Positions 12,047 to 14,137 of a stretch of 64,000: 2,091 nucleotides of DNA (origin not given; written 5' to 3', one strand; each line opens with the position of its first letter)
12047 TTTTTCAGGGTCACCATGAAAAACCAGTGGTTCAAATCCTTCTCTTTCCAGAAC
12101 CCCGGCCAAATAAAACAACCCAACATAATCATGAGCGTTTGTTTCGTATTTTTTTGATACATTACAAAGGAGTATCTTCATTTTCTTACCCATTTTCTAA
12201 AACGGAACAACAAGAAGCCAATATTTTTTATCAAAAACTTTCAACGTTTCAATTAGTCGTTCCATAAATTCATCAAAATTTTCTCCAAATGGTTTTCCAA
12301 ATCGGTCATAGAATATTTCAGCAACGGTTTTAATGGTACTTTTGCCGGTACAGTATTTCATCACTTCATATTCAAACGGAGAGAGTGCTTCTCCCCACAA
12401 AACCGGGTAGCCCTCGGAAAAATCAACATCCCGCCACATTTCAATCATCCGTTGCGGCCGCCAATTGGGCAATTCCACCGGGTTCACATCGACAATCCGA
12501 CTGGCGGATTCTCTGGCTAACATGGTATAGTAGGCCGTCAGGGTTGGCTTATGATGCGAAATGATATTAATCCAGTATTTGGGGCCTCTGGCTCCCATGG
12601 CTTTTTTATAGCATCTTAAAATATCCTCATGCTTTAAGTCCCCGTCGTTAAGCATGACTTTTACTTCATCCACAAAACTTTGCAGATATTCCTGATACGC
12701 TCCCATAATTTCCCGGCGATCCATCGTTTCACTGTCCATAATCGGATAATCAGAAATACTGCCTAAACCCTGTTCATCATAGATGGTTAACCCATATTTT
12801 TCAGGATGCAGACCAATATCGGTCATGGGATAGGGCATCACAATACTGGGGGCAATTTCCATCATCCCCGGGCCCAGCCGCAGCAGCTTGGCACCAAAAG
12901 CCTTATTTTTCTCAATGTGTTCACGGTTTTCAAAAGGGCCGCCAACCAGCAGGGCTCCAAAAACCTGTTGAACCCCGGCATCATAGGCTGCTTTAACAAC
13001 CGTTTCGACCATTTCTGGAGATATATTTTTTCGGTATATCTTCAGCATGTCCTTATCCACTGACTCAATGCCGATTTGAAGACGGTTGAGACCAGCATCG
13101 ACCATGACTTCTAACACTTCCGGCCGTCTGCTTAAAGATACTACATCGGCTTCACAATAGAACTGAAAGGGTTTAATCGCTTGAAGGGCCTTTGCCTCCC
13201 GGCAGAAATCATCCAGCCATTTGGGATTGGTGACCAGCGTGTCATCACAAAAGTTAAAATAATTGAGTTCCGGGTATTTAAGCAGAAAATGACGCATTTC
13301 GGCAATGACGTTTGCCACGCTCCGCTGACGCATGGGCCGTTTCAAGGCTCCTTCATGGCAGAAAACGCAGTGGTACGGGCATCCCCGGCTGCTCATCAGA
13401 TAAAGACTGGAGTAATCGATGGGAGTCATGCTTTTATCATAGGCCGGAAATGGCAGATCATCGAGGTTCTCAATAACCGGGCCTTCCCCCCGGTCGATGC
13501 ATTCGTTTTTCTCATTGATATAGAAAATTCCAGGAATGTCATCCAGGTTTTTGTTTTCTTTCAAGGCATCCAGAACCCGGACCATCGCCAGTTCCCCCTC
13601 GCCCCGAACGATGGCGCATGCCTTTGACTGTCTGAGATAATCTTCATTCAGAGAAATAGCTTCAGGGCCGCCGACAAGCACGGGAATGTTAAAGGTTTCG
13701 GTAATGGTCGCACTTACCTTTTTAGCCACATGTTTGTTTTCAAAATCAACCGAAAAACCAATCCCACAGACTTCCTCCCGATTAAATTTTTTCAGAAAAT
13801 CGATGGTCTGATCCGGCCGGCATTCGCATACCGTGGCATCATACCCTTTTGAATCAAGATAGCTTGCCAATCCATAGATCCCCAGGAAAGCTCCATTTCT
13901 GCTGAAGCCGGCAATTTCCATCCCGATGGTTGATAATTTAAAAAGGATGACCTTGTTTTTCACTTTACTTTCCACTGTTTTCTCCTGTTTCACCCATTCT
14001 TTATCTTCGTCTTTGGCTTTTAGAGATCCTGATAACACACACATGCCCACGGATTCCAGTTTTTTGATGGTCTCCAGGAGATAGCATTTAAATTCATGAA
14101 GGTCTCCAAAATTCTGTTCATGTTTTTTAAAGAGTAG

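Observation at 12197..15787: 1196-aa natural tandem fusion of two complete B12-radical SAM modules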

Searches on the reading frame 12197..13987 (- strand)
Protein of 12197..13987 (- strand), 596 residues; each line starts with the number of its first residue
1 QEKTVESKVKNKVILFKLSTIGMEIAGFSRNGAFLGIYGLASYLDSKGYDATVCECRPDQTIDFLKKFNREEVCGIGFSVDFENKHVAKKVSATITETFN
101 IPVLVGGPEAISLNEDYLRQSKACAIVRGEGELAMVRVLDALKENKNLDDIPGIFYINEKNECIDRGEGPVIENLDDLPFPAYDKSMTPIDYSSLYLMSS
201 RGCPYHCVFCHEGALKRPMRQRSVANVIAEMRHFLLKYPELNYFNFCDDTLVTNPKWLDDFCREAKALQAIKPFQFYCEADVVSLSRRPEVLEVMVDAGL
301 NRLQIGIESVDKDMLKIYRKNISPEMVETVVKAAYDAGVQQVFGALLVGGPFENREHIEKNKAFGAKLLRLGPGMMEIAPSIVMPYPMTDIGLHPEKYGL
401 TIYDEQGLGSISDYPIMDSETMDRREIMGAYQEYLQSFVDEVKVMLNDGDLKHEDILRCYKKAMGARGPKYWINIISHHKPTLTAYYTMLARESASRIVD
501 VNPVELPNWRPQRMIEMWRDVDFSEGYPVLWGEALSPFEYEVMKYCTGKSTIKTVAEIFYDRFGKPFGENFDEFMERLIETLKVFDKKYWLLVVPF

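Call 7: search_protein_families(library=pfam, proteins=[window:12197-13987:-], max_evalue=1)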
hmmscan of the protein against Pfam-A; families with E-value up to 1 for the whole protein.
window:12197-13987:- (596 aa): 2 families
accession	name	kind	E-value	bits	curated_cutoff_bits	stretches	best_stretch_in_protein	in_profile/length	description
PF04055.27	Radical_SAM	-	6.3e-23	82.2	29.5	1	200-360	4-161/166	Radical SAM superfamily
PF02310.24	B12-binding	-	4.2e-09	36.7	32.1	1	35-138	15-120/121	B12 binding domain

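Call 8: search_protein_families(library=ncbifam, proteins=[window:12197-13987:-], max_evalue=0.001)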
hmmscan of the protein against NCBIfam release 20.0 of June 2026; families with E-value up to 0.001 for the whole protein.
window:12197-13987:- (596 aa): 22 families
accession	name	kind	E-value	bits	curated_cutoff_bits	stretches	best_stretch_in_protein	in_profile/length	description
TIGR03471.1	HpnJ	equivalog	2e-31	109.4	577.6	1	45-406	46-398/472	hopanoid biosynthesis associated radical SAM protein HpnJ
NF050148.1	rSAM_ApyD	equivalog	1.2e-28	99.9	750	1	97-356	100-354/645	RiPP biosynthesis radical SAM protein ApyD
TIGR03975.1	rSAM_ocin_1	subfamily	8.3e-22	77.4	281.85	1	76-360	132-422/606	RiPP maturation radical SAM C-methyltransferase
TIGR04367.1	HpnR_B12_rSAM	equivalog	3.1e-21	75.5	650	1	35-391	23-369/490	hopanoid C-3 methylase HpnR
NF038361.1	rSAM_Sden_1168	equivalog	1e-20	73.8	575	1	125-366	201-449/560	Sden_1168 family B12-binding radical SAM P-methyltransferase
TIGR04014.1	B12_SAM_MJ_0865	equivalog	1.9e-20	73.1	360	1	98-368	66-336/434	methyl-coenzyme M reductase glutamine C-methyltransferase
TIGR02026.1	BchE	equivalog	4.9e-20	71.8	481.35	1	100-428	92-417/497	magnesium-protoporphyrin IX monomethyl ester anaerobic oxidative cyclase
TIGR04013.1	B12_SAM_MJ_1487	hypoth_equivalog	9.9e-20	70.7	251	1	53-233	26-191/382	TIGR04013 family B12-binding domain/radical SAM domain-containing protein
TIGR04479.1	bcpD_PhpK_rSAM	subfamily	5.7e-18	64.6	600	1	100-360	140-401/504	PhpK family radical SAM P-methyltransferase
TIGR04072.2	rSAM_ladder_B12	equivalog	3.2e-14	52.4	360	1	86-360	84-341/443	lipid biosynthesis B12-binding/radical SAM protein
NF033070.1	rSAM_AprD4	equivalog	1e-13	51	500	1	197-391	199-386/456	AprD4 family radical SAM diol-dehydratase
NF033712.0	B12_rSAM_KedN5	subfamily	8e-13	47.5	700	1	103-234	94-236/624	KedN5 family methylcobalamin-dependent radical SAM C-methyltransferase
TIGR04295.1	B12_rSAM_oligo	hypoth_equivalog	3.2e-11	42.6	400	1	87-322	89-316/422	TIGR04295 family B12-binding domain-containing radical SAM protein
TIGR04385.1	B12_rSAM_cofa1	equivalog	1.9e-10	40.6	450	1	100-368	99-364/438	B12 lower ligand biosynthesis radical SAM protein BzaD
TIGR04190.1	B12_SAM_Ta0216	equivalog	2.3e-09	36.4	500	1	36-404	39-435/554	TIGR04190 family B12-binding domain/radical SAM domain protein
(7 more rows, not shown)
